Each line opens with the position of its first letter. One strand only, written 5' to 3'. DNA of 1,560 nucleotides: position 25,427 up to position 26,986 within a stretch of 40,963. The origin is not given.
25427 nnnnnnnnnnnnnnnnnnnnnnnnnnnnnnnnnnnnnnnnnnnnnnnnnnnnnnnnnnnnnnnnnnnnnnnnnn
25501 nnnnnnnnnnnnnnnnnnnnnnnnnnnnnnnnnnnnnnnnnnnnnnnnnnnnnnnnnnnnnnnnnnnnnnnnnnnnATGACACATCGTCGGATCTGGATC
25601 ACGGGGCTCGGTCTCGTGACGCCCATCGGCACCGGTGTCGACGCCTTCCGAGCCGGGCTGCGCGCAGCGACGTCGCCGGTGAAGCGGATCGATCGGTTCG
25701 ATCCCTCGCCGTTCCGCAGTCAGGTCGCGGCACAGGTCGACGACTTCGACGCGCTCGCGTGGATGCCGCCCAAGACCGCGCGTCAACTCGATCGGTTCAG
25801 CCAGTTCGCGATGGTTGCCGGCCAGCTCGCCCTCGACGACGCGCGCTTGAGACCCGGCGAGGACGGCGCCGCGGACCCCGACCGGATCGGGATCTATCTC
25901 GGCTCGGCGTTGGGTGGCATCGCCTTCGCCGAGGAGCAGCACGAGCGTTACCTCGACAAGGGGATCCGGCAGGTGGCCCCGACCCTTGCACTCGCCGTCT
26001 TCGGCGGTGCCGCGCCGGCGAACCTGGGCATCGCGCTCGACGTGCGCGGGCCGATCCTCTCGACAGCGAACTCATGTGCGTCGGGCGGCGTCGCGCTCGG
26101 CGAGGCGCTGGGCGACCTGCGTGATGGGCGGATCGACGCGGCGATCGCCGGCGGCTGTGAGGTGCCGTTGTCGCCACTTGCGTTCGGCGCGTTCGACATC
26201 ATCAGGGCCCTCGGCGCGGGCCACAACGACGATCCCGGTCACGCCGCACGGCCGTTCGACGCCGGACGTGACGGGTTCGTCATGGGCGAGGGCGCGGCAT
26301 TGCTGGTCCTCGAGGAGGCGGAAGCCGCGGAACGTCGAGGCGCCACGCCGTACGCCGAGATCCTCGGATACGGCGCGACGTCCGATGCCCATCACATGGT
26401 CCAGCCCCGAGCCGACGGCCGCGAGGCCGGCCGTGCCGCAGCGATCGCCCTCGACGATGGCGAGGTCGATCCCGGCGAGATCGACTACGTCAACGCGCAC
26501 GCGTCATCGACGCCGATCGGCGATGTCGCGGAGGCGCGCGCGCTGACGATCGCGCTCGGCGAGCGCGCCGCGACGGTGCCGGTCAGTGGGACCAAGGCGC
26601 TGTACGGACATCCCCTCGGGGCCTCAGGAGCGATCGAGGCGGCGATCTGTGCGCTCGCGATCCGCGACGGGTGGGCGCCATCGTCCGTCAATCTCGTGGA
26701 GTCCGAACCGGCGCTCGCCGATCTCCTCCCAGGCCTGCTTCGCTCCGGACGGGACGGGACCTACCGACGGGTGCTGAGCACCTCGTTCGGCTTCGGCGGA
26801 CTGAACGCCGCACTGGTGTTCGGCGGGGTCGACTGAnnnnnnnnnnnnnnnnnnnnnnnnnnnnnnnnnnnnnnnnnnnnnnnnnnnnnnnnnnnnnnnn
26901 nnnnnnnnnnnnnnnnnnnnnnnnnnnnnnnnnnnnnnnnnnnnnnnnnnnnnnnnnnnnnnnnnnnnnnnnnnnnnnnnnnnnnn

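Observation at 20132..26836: Orphan seven-gene locus: methyltransferase, GGR-like flavoprotein, NUDIX, ATP-grasp, convergent second ATP-grasp, SRPBCC, FabF-type ketosynthase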

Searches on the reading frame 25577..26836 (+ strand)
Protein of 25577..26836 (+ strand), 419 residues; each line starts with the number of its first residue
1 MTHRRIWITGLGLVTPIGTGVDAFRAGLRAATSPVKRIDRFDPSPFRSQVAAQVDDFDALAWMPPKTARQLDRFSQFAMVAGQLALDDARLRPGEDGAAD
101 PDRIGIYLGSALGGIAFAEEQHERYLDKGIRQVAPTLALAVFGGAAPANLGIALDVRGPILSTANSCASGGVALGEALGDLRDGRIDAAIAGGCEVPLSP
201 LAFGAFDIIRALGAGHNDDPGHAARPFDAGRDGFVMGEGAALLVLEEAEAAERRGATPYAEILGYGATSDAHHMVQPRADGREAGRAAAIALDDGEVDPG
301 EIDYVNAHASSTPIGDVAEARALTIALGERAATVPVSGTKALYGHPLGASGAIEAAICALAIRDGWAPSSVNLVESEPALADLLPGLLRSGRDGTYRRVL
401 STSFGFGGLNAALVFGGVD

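Call 3: search_protein_families(library=pfam, proteins=[window:25577-26836:+], max_evalue=0.01)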
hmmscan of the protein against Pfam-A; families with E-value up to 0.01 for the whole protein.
window:25577-26836:+ (419 aa): 2 families
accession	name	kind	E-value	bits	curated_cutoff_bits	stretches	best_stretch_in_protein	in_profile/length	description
PF00109.32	ketoacyl-synt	-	2.2e-41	142.6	20.8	1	4-251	2-252/252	Beta-ketoacyl synthase, N-terminal domain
PF02801.28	Ketoacyl-synt_C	-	1.2e-29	103.2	20.8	1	259-373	1-118/119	Beta-ketoacyl synthase, C-terminal domain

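Call 4: search_protein_families(library=ncbifam, proteins=[window:25577-26836:+], max_evalue=0.01)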
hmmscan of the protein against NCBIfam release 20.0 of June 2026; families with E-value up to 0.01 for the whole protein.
window:25577-26836:+ (419 aa): 31 families (the best 25 are shown)
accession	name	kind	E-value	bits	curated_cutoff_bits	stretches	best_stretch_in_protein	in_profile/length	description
TIGR03150.1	fabF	equivalog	2.6e-126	421.6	493.75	1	4-415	1-406/407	beta-ketoacyl-ACP synthase II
NF005589.0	PRK07314.1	subfamily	7.3e-125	416.9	387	1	1-416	1-410/413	beta-ketoacyl-ACP synthase II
NF004970.0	PRK06333.1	subfamily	5.2e-107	358.3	525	1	1-415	1-419/424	beta-ketoacyl-ACP synthase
NF006434.0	PRK08722.1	equivalog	4.7e-91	305.7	759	1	1-415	1-411/414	beta-ketoacyl-ACP synthase II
NF006274.0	PRK08439.1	equivalog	2.2e-86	290.2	621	1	4-415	2-403/406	beta-ketoacyl-ACP synthase II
NF006587.0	PRK09116.1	equivalog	2e-80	270.6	470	1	4-416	2-405/408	beta-ketoacyl-ACP synthase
NF005935.0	PRK07967.1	equivalog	7e-76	255.7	630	1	4-415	2-401/406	beta-ketoacyl-ACP synthase I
NF005916.1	PRK07910.1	equivalog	2.9e-74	250.5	560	1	64-416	73-416/418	KasA/KasB family beta-ketoacyl-ACP synthase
NF005076.0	PRK06501.1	equivalog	8.7e-66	222.5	629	1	6-416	13-421/425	beta-ketoacyl-ACP synthase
NF005490.0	PRK07103.1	equivalog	1.6e-64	218.5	445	1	3-415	3-410/414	polyketide beta-ketoacyl:acyl carrier protein synthase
NF006618.0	PRK09185.1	subfamily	1.6e-60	205.2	407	1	4-416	3-391/394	beta-ketoacyl-ACP synthase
NF004618.0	PRK05952.1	equivalog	1e-56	192.5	455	1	67-416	53-381/384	beta-ketoacyl-ACP synthase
NF058662.1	cispenta_AmcF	equivalog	1.7e-53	182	325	1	6-416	2-368/369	cispentacin biosynthesis acyltransferase subunit AmcF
NF040607.1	mycolic_Pks13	equivalog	1.9e-26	91.9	2100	1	54-380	167-482/1680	polyketide synthase Pks13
NF041183.1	Pks2_ls1_myc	equivalog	2.6e-23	80.9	2400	1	149-383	155-382/2086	sulfolipid-1 biosynthesis phthioceranic/hydroxyphthioceranic acid synthase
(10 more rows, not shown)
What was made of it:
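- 25577..26836 (+): FabF-like beta-ketoacyl synthase (KS) of a distinct, operon-linked clade. The proposed chain-building enzyme. Ketoacyl-synt N and C domains (call 3). fabF TIGR03150 421.6 bits, below the 493.75 cutoff (call 4).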

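Call 20: find_homologous_proteins(query=window:25577-26836:+)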
Query window:25577-26836:+ (419 aa): 8000 proteins with E <= 0.001 among 8000 candidates; the best 120 are listed.
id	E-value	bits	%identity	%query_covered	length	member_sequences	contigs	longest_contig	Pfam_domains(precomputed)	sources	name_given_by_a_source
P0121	5.2e-268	907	100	100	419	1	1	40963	PF00109.33,PF02801.29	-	-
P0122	9.4e-259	877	97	100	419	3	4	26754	PF00109.33,PF02801.29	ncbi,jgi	jgi:3-oxoacyl-[acyl-carrier-protein] synthase II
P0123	3.9e-258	875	96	100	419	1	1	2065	PF00109.33,PF02801.29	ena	-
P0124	7.1e-258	874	96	100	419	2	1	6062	PF00109.33,PF02801.29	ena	-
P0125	1.0e-257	873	96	100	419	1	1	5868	PF00109.33,PF02801.29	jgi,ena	-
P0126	1.8e-257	872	96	100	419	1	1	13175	PF00109.33,PF02801.29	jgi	-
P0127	1.9e-257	872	96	100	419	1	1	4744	PF00109.33,PF02801.29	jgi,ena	jgi:3-oxoacyl-[acyl-carrier-protein] synthase II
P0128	2.4e-257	872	95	100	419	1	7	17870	PF00109.33,PF02801.29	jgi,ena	-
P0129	2.7e-257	872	95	100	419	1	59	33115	PF00109.33,PF02801.29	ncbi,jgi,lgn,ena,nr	ncbi:MAG TPA: beta-ketoacyl-[acyl-carrier-protein] synthase family protein [Patescibacteria group ba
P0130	4.0e-257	871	95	100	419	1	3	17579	PF00109.33,PF02801.29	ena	-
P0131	4.1e-257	871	95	100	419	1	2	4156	PF00109.33,PF02801.29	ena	-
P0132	5.1e-257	871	95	100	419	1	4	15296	PF00109.33,PF02801.29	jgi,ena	-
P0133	5.1e-257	871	95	100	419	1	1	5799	PF00109.33,PF02801.29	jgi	jgi:3-oxoacyl-[acyl-carrier-protein] synthase II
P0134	5.3e-257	871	95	100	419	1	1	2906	PF00109.33,PF02801.29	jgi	jgi:3-oxoacyl-[acyl-carrier-protein] synthase II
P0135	5.8e-257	871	95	100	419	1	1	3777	PF00109.33,PF02801.29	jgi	jgi:3-oxoacyl-[acyl-carrier-protein] synthase II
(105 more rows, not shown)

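Call 21: find_related_loci(query=window:25577-26836:+, collection=genome_contigs, flank=10000)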
Query window:25577-26836:+ (419 aa) in genome_contigs; peptide patterns used: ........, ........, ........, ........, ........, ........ (x = any residue, [..] = any of these).
600 stretches matched a pattern (row limit reached: there are more); 561 encode a relative of the query (tblastn E <= 1e-3); the best 80 are kept; 80 distinct loci.
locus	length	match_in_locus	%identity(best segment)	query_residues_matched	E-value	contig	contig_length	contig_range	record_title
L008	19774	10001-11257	97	1-419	0e+0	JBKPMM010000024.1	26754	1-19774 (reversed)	MAG: Chloroflexota bacterium isolate GS_HAYS_MAG_00066 GS_HAYS_000002033126, whole genome shotgun sequence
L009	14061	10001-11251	89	3-419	0e+0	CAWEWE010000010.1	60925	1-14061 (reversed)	MAG: uncultured Chloroflexia bacterium isolate MFD09206.bin.1.106 genome assembly, contig: contig_51910, whole genome sh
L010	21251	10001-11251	89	3-419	0e+0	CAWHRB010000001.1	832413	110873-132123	MAG: uncultured Chloroflexia bacterium isolate MFD06742.bin.1.139 genome assembly, contig: contig_2188, whole genome sho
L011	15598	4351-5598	84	3-418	0e+0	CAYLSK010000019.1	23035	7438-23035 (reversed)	MAG TPA_asm: uncultured Anaerolineaceae bacterium isolate SRP119689_co1_178 genome assembly, contig: NODE_2909_length_23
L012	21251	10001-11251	88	3-419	0e+0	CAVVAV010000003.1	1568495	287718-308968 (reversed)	MAG: uncultured Chloroflexia bacterium isolate MFD09206.bin.1.36 genome assembly, contig: contig_91, whole genome shotgu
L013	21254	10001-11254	85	3-419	0e+0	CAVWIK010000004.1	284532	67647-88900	MAG: uncultured Chloroflexia bacterium isolate MFD02199.bin.2.130 genome assembly, contig: contig_99323, whole genome sh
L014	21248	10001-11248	83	3-418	0e+0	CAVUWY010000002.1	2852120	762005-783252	MAG: uncultured Chloroflexia bacterium isolate MFD06435.bin.2.45 genome assembly, contig: contig_37824, whole genome sho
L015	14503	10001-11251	84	3-419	0e+0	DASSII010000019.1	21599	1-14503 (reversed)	MAG TPA_asm: Candidatus Limnocylindrales bacterium isolate SMAG_U1083 k141_397813, whole genome shotgun sequence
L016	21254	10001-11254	80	2-419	0e+0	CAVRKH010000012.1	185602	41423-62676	MAG: uncultured Chloroflexia bacterium isolate MFD00392.bin.3.213 genome assembly, contig: contig_37041, whole genome sh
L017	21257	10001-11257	79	3-419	0e+0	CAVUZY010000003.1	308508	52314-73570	MAG: uncultured Chloroflexia bacterium isolate MFD04212.bin.2.6 genome assembly, contig: contig_21673, whole genome shot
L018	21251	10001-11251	80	3-419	0e+0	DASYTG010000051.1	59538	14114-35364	MAG TPA_asm: Candidatus Limnocylindrales bacterium isolate SMAG_U4561 k141_392806, whole genome shotgun sequence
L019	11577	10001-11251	79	3-419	0e+0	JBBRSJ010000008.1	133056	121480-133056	MAG: Candidatus Limnocylindrales bacterium isolate La2_metabat2.049 La2_metabat2.049_K_265635L133056_cov_72.4048, whole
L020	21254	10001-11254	81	2-419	0e+0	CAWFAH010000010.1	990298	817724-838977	MAG: uncultured Chloroflexia bacterium isolate MFD00822.bin.2.151 genome assembly, contig: contig_71424, whole genome sh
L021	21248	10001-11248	79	3-418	0e+0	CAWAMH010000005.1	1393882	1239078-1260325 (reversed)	MAG: uncultured Chloroflexia bacterium isolate MFD02242.bin.2.293 genome assembly, contig: contig_3112, whole genome sho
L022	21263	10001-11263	79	1-419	0e+0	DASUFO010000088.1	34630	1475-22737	MAG TPA_asm: Candidatus Limnocylindrales bacterium isolate SMAG_U1381 k141_1385746, whole genome shotgun sequence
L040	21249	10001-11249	86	4-419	0e+0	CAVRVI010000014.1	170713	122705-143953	MAG: uncultured Chloroflexia bacterium isolate MFD02242.bin.2.102 genome assembly, contig: contig_653, whole genome shot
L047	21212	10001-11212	57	6-415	2e-136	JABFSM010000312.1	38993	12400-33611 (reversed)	MAG: Gemmatimonadales bacterium isolate WB-IL-12 seq_433, whole genome shotgun sequence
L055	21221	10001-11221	53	3-415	4e-131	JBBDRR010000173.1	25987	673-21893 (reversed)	MAG: Gemmatimonadota bacterium isolate LejiaC_67_13 Lejia_C_4345_length_25987_cov_7, whole genome shotgun sequence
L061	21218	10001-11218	52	4-415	2e-127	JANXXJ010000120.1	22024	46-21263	MAG: Gemmatimonadetes bacterium isolate GL140_2_metabat_77 GL140_2_k141_2387895, whole genome shotgun sequence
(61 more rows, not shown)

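Call 26: search_solved_structures(query=window:25577-26836:+, max_evalue=1e-60)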
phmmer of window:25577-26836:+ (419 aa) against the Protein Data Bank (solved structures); distinct sequences matched with E-value up to 1e-60: 52.
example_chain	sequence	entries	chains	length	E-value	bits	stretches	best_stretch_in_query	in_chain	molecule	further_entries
1j3n_A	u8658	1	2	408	6.1e-94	318.8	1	4-416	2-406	3-oxoacyl-(acyl-carrier protein) synthase II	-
1e5m_A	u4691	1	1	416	1.8e-91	310.7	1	3-415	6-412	BETA KETOACYL ACYL CARRIER PROTEIN SYNTHASE II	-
2gqd_A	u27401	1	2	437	4.7e-91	309.3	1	3-416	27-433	3-oxoacyl-[acyl-carrier-protein] synthase 2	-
4ls5_A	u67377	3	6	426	3.4e-90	306.5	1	1-415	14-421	3-oxoacyl-[acyl-carrier-protein] synthase 2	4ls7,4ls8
3o04_A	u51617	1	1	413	3.7e-90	306.4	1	2-417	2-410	beta-keto-acyl carrier protein synthase II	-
4ls6_A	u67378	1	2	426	5.9e-90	305.7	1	1-415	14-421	3-oxoacyl-[acyl-carrier-protein] synthase 2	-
5sxo_A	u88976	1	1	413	1.1e-89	304.9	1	2-417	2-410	3-oxoacyl-[acyl-carrier-protein] synthase 2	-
6okg_A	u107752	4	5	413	6.6e-87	295.6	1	1-416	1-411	3-oxoacyl-[acyl-carrier-protein] synthase 2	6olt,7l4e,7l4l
4r8e_A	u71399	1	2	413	1.2e-86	294.8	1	1-416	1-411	3-oxoacyl-[acyl-carrier-protein] synthase 2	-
2gfw_A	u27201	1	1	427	1.4e-86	294.5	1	2-416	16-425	3-oxoacyl-[acyl-carrier-protein] synthase 2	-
1b3n_A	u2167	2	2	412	1.9e-86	294.2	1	3-416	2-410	PROTEIN (KETOACYL ACYL CARRIER PROTEIN SYNTHASE 2) | BETA-KETOACYL ACP SYNTHASE II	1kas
4jrh_A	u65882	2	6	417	2.8e-86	293.6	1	1-415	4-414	3-oxoacyl-[acyl-carrier-protein] synthase 2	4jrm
2gfy_A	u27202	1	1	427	1.5e-85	291.2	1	2-416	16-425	3-oxoacyl-[acyl-carrier-protein] synthase 2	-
3hnz_A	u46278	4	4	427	4.2e-85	289.7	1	2-416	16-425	3-oxoacyl-[acyl-carrier-protein] synthase 2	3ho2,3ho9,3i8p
9lpl_A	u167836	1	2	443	5.8e-85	289.2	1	2-416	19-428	3-oxoacyl-[acyl-carrier-protein] synthase 2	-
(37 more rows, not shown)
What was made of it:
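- Closest known: Type II polyketide synthases with stand-alone aromatase/cyclases. Different: The KS is closer to FabF (319 bits) than to the actinorhodin KS-alpha (271 bits) (call 26).
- The best PDB matches are FabFs, e.g. Thermus 1j3n at 319 bits (call 26).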

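Call 40: search_protein_families(library=pfam, proteins=[L047:4510-5820:-, L047:5679-6383:-, L047:6988-8349:+, L047:8339-9526:+, L047:11377-12048:-, L047:12166-13380:+, L055:6599-7270:+, L055:7267-8166:+, L055:8147-9286:+, L055:11507-12367:+], max_evalue=0.001)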
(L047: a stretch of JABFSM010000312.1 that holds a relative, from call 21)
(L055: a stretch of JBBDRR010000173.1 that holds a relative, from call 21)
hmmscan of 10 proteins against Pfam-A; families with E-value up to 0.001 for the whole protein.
L047:4510-5820:- (436 aa): 1 family
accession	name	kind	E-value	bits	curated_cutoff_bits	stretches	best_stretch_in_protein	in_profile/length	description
PF00557.29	Peptidase_M24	-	5.9e-40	137.7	23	1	200-415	3-204/208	Metallopeptidase family M24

L047:5679-6383:- (234 aa): 0 families

L047:6988-8349:+ (453 aa): 5 families
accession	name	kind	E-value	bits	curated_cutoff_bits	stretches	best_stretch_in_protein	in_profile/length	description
PF01494.25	FAD_binding_3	-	2.6e-24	86.5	22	1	58-391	2-340/349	FAD binding domain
PF12831.13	FAD_oxidored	-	2.6e-08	34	27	1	59-220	1-146/416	FAD dependent oxidoreductase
PF01266.30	DAO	-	1.1e-05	25.6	27.9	0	59-92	1-34/353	FAD dependent oxidoreductase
PF07992.20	Pyr_redox_2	-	1.3e-05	25.2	26.1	1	59-95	2-39/291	Pyridine nucleotide-disulphide oxidoreductase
PF13450.12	NAD_binding_8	-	0.00023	21.8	21.9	1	62-90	1-29/68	NAD(P)-binding Rossmann-like domain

L047:8339-9526:+ (395 aa): 2 families
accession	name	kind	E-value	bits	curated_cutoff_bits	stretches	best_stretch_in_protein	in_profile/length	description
PF08241.18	Methyltransf_11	-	1.5e-08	35.6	21.2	1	229-320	1-89/95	Methyltransferase domain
PF13649.12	Methyltransf_25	-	2.5e-06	28.5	27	1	229-319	2-94/97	Methyltransferase domain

L047:11377-12048:- (223 aa): 1 family
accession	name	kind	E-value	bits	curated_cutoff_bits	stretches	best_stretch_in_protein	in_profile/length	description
PF01578.25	Cytochrom_C_asm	-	1.2e-25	90.8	29.9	1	9-170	38-212/212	Cytochrome C assembly protein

L047:12166-13380:+ (404 aa): 0 families

L055:6599-7270:+ (223 aa): 1 family
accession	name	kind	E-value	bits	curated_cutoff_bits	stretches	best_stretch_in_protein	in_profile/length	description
PF00293.34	NUDIX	-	2.4e-16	60.4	21.1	1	51-177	3-127/134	NUDIX domain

L055:7267-8166:+ (299 aa): 6 families
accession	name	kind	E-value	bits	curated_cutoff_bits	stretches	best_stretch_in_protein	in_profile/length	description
PF01370.27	Epimerase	-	1.2e-22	81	20.9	1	7-217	2-239/240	NAD dependent epimerase/dehydratase family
PF13460.12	NAD_binding_10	-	3.7e-10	40.4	27.2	1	12-175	4-157/184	NAD(P)H-binding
PF16363.11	GDP_Man_Dehyd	-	2.7e-07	30.8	27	1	11-170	6-189/332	GDP-mannose 4,6 dehydratase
PF01073.25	3Beta_HSD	-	3.6e-07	30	22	1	49-232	49-261/280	3-beta hydroxysteroid dehydrogenase/isomerase family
PF04321.23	RmlD_sub_bind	-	1.3e-05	24.9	27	1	9-167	6-154/287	RmlD substrate binding domain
PF03435.24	Sacchrp_dh_NADP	-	0.00075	20.3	25.1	0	7-75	2-76/129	Saccharopine dehydrogenase NADP binding domain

L055:8147-9286:+ (379 aa): 2 families
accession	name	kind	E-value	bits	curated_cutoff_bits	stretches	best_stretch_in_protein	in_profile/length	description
PF05343.19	Peptidase_M42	-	1.6e-86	290.5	23.2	1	69-362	3-292/292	M42 glutamyl aminopeptidase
PF01546.33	Peptidase_M20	-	1.3e-09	38.8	24.6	1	197-368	33-205/206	Peptidase family M20/M25/M40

L055:11507-12367:+ (286 aa): 3 families
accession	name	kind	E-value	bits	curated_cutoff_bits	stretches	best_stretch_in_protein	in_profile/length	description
PF04545.22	Sigma70_r4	-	5.7e-18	64.6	24.1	1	223-272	5-50/50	Sigma-70, region 4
PF04542.20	Sigma70_r2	-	2.8e-17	62.7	24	1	48-117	1-70/71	Sigma-70 region 2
PF04539.22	Sigma70_r3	-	1.6e-11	44.6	25.3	1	128-187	2-62/78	Sigma-70 region 3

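Call 45: search_dna_similar(query=window:25577-26836:+, collection=plasmids, mode=protein, max_rows=30)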
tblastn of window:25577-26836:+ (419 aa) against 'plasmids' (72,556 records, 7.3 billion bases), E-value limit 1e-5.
Records with a match: 1156; places in all: 2252; records where one place covers at least 80% of the query: 1013.
Best place of each record, by identity: <60% 1156.
By first word of the organism name: Streptomyces 201; Rhizobium 113; Ralstonia 112; Bacillus 108; Sinorhizobium 90; Burkholderia 54; Pantoea 50; Escherichia 26; Serratia 23; Priestia 21; and 126 more.
By predicted mobility (MOB-suite, as given by PLSDB): non-mobilizable 642; conjugative 263; mobilizable 251.
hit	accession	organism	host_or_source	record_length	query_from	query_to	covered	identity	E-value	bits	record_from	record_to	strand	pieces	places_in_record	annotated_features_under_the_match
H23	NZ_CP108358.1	Streptomyces sp. NBC_01351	-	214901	4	415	98%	42.0%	6e-64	229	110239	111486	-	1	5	beta-ketoacyl-[acyl-carrier-protein] synthase family protein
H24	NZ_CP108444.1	Streptomyces sp. NBC_01276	-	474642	4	415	98%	42.0%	2e-58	213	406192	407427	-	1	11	beta-ketoacyl-[acyl-carrier-protein] synthase family protein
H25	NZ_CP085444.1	Priestia megaterium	single cell,soil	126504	4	415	98%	42.0%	2e-77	268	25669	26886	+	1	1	fabF: beta-ketoacyl-ACP synthase II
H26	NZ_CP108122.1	Streptomyces sp. NBC_00209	-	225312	4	415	98%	42.0%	3e-59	216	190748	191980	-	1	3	beta-ketoacyl-[acyl-carrier-protein] synthase family protein | thioesterase domain-containing protein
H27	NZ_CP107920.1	Streptomyces sp. NBC_00441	-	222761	4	415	98%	42.0%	5e-59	215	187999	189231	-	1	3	beta-ketoacyl-[acyl-carrier-protein] synthase family protein | thioesterase domain-containing protein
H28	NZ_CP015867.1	Streptomyces parvulus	-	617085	4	415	98%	42.0%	9e-58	211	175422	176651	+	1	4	beta-ketoacyl-[acyl-carrier-protein] synthase family protein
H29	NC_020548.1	Azoarcus sp. KH32C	-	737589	4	416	99%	41.8%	1e-68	243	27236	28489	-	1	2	fabF: beta-ketoacyl-ACP synthase II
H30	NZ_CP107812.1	Streptomyces sp. NBC_00539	-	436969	4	415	98%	41.8%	2e-58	213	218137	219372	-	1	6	beta-ketoacyl-[acyl-carrier-protein] synthase family protein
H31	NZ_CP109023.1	Streptomyces sp. NBC_00667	-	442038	4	415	98%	41.8%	2e-58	213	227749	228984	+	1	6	beta-ketoacyl-[acyl-carrier-protein] synthase family protein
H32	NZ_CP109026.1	Streptomyces sp. NBC_00664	-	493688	4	415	98%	41.8%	2e-58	213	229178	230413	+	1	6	beta-ketoacyl-[acyl-carrier-protein] synthase family protein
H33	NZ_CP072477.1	Priestia aryabhattai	mixed culture,soil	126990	4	415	98%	41.8%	6e-77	267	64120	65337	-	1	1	fabF: beta-ketoacyl-ACP synthase II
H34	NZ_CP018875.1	Priestia megaterium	Camellia oleifera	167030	4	415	98%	41.8%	7e-77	267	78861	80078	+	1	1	fabF: beta-ketoacyl-ACP synthase II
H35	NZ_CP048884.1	Priestia megaterium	culture,agricultural soil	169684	4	415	98%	41.8%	7e-77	267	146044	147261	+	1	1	fabF: beta-ketoacyl-ACP synthase II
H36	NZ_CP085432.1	Priestia megaterium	single cell,soil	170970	4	415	98%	41.8%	7e-77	267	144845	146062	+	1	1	fabF: beta-ketoacyl-ACP synthase II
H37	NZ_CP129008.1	Priestia aryabhattai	mixed culture,sea water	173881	4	415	98%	41.8%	7e-77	267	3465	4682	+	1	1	fabF: beta-ketoacyl-ACP synthase II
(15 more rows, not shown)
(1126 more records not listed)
